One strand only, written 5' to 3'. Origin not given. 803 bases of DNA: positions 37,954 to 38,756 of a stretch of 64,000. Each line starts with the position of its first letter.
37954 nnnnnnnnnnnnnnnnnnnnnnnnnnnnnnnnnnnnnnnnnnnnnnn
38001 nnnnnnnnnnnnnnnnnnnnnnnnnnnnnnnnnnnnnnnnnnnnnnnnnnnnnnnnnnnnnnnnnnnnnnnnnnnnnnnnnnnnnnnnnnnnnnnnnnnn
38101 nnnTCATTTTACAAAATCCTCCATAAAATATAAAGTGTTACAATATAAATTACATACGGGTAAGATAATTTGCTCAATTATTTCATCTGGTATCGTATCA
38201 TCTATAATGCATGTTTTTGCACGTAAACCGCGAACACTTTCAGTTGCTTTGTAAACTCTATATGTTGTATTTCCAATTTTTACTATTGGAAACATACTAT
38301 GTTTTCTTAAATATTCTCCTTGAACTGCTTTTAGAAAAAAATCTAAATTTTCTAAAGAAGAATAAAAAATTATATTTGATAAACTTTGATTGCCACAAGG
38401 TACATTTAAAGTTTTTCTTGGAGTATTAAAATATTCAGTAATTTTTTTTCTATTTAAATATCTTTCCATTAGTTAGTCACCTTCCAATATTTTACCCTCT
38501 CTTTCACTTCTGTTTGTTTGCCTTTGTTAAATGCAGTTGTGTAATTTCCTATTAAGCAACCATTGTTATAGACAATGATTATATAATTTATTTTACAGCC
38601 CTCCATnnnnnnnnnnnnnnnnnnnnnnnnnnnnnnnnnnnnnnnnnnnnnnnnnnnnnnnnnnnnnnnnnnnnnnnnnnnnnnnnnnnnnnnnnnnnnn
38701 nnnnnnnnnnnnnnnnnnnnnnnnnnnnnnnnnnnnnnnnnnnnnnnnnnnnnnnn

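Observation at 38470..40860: Complete pyruvate formate-lyase gene inserted into the phage nrdD-nrdG operon, flanked by a 30-nt direct repeat that duplicates the nrdD 3-prime end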

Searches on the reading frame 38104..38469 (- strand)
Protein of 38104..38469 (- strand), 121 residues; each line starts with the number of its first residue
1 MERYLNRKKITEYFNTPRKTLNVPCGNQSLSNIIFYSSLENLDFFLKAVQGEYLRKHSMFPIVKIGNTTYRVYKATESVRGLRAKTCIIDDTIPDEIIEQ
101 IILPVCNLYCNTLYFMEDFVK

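Call 5: search_protein_families(library=pfam, proteins=[window:38104-38469:-])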
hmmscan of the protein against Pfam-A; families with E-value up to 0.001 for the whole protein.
window:38104-38469:- (121 aa): 0 families

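Call 16: find_homologous_proteins(query=window:38104-38469:-)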
Query window:38104-38469:- (121 aa): 3 proteins with E <= 0.001 among 6 candidates.
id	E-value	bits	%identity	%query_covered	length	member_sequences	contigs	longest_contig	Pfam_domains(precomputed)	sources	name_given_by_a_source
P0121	8.9e-71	253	93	100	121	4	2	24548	-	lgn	-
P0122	9.9e-70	250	92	100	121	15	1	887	-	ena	-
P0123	3.6e-65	235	89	100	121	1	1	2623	-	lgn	-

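Call 17: find_related_loci(query=window:38104-38469:-, collection=viral_contigs, flank=6000)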
Query window:38104-38469:- (121 aa) in viral_contigs; peptide patterns used: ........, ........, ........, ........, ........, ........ (x = any residue, [..] = any of these).
34 stretches matched a pattern, but none encodes a relative of the query by tblastn (E <= 1e-3).

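Call 18: find_encoding_contigs(protein=P0121, flank=10000, max_places=4)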
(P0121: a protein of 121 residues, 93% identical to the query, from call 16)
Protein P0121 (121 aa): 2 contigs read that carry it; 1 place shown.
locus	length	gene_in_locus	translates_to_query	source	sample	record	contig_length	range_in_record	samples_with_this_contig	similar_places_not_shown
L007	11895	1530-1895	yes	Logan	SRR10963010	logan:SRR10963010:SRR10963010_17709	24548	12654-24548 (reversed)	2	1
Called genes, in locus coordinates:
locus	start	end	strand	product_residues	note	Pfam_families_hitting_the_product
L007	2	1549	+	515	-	?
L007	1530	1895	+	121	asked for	-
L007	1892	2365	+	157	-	PF13353:Fer4_12, PF04055:Radical_SAM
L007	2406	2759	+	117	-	-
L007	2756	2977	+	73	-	-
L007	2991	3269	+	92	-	-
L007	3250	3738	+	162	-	PF22769:DCD (weak), PF00692:dUTPase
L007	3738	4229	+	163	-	-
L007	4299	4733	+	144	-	-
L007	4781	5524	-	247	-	-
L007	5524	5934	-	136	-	PF18573:BclA_C (weak)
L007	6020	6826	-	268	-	-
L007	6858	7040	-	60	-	-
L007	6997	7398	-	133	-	-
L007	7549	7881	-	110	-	-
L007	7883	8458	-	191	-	-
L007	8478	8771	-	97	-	-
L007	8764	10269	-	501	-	-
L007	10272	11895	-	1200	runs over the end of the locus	-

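Call 19: find_encoding_contigs(protein=P0123, flank=10000, max_places=4)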
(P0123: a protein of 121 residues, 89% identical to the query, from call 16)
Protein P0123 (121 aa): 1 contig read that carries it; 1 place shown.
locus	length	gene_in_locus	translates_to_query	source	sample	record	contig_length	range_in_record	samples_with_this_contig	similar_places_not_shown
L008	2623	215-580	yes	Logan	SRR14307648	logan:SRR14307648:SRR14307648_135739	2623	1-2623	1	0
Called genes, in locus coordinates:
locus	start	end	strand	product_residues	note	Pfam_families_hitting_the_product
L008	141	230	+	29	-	-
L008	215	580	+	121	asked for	-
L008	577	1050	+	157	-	PF13353:Fer4_12, PF04055:Radical_SAM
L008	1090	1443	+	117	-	-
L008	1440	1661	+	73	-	-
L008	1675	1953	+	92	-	-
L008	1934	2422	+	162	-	PF22769:DCD (weak), PF00692:dUTPase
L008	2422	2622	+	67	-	?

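Call 20: find_encoding_contigs(protein=P0122, flank=10000, max_places=4)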
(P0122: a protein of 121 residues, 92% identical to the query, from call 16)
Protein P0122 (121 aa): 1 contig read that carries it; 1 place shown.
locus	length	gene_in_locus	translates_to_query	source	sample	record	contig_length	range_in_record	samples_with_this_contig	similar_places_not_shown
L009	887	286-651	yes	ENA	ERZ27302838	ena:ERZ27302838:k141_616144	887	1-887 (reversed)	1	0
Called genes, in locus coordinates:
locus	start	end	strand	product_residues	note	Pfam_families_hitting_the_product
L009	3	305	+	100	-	?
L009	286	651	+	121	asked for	-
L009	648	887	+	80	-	?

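Call 49: search_protein_families(library=phrogs, proteins=[window:38104-38469:-], max_evalue=0.001)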
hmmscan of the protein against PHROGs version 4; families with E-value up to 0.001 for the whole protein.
window:38104-38469:- (121 aa): 0 families

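Call 65: search_protein_families(library=ncbifam, proteins=[window:38104-38469:-])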
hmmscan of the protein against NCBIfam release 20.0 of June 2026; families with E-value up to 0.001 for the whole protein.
window:38104-38469:- (121 aa): 0 families

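Call 86: predict_structure(alignment_id=A4)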
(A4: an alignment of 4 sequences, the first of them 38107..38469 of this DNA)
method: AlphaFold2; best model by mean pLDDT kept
length: 121 residues; sequences in the alignment: 4
mean_pLDDT: 50.5   pTM: 0.43
mean pLDDT of the five models: 50.5, 43.1, 42.1, 38.0, 36.8
residues with pLDDT >= 90: 0; 70-90: 20; 50-70: 29; < 50: 72
segments of 3 or more residues with pLDDT < 50: 1-31, 77-93, 95-97, 99-101, 104-121
pLDDT, mean of each block of 10 residues (from residue 1): 32 37 33 61 70 72 75 56 41 48 47 36 36
secondary structure, 60 per line:
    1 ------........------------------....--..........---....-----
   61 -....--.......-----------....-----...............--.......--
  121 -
elements in order: H7-14 E33-36 H39-48 E52-55 E62-65 E68-74 E86-89 H95-109 E112-115

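Call 89: find_encoding_contigs(protein=window:38104-38469:-, flank=4000, max_places=6)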
Protein window:38104-38469:- (121 aa): no gene with exactly this product is on record in the collection.

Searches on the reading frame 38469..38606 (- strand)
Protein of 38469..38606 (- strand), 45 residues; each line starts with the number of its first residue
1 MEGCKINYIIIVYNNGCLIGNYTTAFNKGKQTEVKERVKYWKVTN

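Call 5: search_protein_families(library=pfam, proteins=[window:38469-38606:-])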
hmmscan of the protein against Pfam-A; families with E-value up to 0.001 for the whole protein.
window:38469-38606:- (45 aa): 0 families
